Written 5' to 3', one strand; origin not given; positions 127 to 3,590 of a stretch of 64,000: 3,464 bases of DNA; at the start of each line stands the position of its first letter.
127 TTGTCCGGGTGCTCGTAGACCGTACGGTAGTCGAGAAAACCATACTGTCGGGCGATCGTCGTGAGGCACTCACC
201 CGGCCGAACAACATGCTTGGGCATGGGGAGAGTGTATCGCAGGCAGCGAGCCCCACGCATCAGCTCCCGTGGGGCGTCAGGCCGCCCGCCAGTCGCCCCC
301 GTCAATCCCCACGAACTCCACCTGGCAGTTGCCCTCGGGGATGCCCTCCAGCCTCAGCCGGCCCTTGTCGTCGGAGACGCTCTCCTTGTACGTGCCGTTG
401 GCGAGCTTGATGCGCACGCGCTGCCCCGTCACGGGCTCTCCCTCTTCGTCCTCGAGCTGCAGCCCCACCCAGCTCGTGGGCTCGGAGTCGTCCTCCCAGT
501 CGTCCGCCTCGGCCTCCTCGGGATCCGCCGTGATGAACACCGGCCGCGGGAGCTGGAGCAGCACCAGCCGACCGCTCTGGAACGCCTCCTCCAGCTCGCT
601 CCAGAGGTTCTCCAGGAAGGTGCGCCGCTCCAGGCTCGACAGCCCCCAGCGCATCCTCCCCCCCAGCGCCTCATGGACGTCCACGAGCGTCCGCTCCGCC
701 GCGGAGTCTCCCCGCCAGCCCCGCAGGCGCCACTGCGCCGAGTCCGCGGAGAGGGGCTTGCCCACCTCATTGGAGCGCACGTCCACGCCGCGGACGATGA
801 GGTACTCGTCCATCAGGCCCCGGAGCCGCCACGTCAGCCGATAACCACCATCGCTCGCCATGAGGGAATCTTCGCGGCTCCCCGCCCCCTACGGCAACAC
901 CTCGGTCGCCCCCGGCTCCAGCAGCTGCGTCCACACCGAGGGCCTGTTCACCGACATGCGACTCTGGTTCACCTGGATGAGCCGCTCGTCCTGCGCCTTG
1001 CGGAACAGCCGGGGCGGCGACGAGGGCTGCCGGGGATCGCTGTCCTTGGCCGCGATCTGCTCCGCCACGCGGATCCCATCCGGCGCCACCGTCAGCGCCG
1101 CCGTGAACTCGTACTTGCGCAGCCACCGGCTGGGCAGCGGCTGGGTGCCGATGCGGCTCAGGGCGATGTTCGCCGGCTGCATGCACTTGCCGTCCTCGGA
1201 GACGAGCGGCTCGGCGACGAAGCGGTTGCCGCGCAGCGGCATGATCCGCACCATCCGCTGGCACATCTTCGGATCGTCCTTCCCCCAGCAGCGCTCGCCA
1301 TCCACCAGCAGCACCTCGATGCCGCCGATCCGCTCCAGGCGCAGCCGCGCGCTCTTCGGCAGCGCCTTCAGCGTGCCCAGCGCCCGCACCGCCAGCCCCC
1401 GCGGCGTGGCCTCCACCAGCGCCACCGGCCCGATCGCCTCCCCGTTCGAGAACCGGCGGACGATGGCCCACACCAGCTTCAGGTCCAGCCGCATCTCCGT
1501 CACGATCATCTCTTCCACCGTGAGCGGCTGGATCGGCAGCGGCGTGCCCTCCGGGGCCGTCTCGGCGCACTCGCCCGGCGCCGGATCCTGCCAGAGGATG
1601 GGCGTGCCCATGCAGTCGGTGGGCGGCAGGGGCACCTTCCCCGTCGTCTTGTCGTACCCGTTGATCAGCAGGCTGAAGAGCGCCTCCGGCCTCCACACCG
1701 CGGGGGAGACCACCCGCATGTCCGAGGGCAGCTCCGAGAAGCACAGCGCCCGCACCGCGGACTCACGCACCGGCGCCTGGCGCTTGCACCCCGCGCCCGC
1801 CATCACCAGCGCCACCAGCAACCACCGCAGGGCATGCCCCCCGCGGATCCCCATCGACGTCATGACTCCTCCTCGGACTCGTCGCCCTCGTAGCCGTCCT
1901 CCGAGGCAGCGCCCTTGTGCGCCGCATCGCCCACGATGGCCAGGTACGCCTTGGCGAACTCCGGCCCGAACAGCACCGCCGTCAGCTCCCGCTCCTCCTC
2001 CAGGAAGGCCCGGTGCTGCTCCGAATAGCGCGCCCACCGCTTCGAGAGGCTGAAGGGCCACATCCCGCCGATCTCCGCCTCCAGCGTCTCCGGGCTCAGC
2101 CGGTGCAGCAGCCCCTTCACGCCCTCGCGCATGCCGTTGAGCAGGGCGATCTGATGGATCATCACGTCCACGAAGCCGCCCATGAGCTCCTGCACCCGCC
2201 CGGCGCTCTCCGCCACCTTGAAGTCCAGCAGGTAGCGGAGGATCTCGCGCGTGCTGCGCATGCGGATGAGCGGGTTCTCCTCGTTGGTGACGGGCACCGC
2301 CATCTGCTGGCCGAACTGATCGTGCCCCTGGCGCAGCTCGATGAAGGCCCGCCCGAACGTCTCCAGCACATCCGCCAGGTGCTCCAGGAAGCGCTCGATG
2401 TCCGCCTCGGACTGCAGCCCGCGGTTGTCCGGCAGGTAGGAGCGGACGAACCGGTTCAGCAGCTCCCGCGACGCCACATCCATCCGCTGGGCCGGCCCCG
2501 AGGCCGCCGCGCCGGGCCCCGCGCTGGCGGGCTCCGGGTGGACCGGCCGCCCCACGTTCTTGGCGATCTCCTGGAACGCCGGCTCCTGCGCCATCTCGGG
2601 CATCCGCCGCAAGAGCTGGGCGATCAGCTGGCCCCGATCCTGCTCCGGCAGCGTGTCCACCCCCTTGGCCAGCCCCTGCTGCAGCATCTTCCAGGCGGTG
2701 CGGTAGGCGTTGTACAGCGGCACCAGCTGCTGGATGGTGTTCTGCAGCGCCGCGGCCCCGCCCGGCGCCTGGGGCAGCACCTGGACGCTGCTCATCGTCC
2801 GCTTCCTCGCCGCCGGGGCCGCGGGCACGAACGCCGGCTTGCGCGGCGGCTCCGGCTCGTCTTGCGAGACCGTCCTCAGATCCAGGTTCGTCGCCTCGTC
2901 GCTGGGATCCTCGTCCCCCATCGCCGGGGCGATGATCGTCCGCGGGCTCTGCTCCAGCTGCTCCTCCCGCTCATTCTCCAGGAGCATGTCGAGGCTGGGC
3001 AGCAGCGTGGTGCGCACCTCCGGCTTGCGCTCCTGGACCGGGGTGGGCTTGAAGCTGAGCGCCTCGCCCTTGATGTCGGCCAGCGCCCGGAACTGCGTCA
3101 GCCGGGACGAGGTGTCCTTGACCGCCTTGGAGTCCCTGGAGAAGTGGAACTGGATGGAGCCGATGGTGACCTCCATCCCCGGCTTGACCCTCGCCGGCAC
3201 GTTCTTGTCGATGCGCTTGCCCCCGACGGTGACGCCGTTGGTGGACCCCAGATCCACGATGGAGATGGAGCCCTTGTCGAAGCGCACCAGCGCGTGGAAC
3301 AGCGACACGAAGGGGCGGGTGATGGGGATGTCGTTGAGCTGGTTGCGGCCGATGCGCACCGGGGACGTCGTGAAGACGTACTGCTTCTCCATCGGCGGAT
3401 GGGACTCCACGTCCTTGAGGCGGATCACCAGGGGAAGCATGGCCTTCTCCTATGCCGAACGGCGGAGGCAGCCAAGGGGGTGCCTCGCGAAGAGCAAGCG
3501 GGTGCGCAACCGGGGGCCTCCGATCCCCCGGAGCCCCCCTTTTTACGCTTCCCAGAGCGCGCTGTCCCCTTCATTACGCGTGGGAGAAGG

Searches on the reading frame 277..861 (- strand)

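Call 16: search_protein_families(library=pfam, proteins=[window:277-861:-], max_evalue=0.001)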
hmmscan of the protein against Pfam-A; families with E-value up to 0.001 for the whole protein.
window:277-861:- (194 aa): 1 family
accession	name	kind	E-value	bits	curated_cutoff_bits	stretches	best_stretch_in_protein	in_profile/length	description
PF13620.12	CarboxypepD_reg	-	0.00012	22.8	32.3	1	137-183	7-54/82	Carboxypeptidase regulatory-like domain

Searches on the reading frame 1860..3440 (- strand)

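Call 16: search_protein_families(library=pfam, proteins=[window:1860-3440:-], max_evalue=0.001)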
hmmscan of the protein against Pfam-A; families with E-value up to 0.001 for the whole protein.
window:1860-3440:- (526 aa): 3 families
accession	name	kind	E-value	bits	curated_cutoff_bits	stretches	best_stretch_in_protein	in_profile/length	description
PF20232.3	T6SS_FHA_C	-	3.5e-17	63.2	23.7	1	345-499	12-177/180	C-terminal domain of Type VI secretion system FHA protein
PF00498.31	FHA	-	1.6e-15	57.7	20.7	1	28-94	1-67/67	FHA domain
PF16697.10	Yop-YscD_cpl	-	9.2e-08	32.7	33.2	1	27-102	18-92/94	Inner membrane component of T3SS, cytoplasmic domain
